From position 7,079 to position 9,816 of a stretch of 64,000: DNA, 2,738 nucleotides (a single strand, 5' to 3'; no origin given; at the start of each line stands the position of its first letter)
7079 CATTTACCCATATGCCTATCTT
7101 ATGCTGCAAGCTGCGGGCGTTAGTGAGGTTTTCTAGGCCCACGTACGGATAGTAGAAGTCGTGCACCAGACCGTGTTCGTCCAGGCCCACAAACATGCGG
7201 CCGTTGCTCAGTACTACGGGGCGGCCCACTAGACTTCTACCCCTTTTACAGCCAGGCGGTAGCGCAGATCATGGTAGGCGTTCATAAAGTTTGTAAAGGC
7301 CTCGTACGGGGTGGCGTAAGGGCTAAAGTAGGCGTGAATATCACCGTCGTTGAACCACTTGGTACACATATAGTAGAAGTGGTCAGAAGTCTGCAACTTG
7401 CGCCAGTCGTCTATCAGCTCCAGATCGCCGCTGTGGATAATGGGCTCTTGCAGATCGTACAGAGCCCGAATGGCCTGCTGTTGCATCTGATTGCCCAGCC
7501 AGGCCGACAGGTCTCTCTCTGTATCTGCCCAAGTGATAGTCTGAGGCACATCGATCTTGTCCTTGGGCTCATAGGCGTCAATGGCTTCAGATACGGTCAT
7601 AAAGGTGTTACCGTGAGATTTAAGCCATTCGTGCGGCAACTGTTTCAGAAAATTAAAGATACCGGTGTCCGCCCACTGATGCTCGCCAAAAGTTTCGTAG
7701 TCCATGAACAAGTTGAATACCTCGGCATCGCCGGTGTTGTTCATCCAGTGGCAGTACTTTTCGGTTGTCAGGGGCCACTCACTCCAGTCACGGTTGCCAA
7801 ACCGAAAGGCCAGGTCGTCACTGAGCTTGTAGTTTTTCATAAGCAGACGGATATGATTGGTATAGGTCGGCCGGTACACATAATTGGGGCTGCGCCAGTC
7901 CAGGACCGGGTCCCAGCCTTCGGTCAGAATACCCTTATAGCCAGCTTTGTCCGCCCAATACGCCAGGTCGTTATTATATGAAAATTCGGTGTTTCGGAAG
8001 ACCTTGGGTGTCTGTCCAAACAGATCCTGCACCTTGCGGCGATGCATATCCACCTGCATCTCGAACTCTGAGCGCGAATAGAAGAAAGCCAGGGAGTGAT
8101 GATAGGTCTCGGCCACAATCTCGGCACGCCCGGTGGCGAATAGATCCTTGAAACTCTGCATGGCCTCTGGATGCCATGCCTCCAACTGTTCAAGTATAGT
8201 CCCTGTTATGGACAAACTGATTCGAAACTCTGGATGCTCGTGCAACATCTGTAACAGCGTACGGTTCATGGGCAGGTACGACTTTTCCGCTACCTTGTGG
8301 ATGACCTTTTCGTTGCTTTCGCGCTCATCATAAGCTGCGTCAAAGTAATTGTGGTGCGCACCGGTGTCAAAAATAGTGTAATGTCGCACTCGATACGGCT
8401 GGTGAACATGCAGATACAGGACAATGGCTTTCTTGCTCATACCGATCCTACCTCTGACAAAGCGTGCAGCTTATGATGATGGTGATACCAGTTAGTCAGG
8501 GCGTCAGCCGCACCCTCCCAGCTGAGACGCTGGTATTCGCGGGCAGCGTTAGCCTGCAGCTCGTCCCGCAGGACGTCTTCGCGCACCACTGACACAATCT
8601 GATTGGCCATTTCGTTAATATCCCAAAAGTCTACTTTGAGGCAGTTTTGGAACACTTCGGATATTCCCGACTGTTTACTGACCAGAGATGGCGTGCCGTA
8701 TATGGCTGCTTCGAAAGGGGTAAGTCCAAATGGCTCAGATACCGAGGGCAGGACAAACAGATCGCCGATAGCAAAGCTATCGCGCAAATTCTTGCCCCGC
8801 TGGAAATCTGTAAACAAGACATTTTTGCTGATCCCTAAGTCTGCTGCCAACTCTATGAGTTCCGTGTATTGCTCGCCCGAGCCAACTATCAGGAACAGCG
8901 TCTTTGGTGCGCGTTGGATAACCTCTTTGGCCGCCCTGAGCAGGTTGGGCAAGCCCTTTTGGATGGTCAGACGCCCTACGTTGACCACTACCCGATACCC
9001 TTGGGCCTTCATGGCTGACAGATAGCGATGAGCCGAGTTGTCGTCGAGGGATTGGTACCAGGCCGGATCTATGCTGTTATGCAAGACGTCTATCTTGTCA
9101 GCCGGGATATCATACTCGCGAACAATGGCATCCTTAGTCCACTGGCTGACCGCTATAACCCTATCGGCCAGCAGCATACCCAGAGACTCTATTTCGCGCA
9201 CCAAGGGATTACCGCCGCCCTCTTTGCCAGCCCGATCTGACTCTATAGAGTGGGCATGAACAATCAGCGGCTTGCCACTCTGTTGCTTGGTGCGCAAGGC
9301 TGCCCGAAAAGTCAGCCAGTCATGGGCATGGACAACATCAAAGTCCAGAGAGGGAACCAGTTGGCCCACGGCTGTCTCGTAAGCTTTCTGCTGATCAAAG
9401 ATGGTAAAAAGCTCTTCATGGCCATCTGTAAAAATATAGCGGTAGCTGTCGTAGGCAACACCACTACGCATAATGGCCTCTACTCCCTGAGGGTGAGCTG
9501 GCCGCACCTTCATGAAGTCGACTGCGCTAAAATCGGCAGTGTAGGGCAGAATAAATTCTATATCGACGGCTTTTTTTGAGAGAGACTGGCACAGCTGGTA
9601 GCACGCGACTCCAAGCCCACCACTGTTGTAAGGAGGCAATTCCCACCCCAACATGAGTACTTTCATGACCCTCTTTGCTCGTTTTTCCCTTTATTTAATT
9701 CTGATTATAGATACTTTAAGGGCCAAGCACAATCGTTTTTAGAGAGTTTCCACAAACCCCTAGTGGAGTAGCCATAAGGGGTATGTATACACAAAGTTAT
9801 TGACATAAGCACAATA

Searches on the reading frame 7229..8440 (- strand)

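Call 17: search_protein_families(library=pfam, proteins=[window:7229-8440:-], max_evalue=0.00001)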
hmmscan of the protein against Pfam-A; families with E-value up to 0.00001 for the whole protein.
window:7229-8440:- (403 aa): 2 families
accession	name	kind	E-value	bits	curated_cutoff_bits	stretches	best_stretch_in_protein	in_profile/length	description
PF03065.20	Glyco_hydro_57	-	3.3e-69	233.8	21.2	1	7-299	1-291/291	Glycosyl hydrolase family 57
PF01522.26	Polysacc_deac_1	-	1.1e-06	29.1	23.1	1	93-170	47-123/124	Polysaccharide deacetylase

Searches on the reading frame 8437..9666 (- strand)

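Call 17: search_protein_families(library=pfam, proteins=[window:8437-9666:-], max_evalue=0.00001)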
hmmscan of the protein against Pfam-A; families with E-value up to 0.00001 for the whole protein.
window:8437-9666:- (409 aa): 6 families
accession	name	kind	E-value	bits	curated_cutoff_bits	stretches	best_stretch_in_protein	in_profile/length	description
PF00534.26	Glycos_transf_1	-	2.5e-27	95.9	26.4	1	221-375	12-170/172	Glycosyl transferases group 1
PF13692.12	Glyco_trans_1_4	-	1.9e-22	80.5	27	1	225-361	2-140/142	Glycosyl transferases group 1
PF13439.12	Glyco_transf_4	-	4.1e-22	79.4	28.5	1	16-202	2-169/170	Glycosyltransferase Family 4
PF13579.12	Glyco_trans_4_4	-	5.1e-17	63.1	29.7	1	16-197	1-157/158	Glycosyl transferase 4-like domain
PF08323.17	Glyco_transf_5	-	7.1e-15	55.8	22.7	1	2-185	1-228/239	Starch synthase catalytic domain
PF20706.3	GT4-conflict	-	7.7e-14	51.9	26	1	166-369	146-344/385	Family 4 Glycosyltransferase in conflict systems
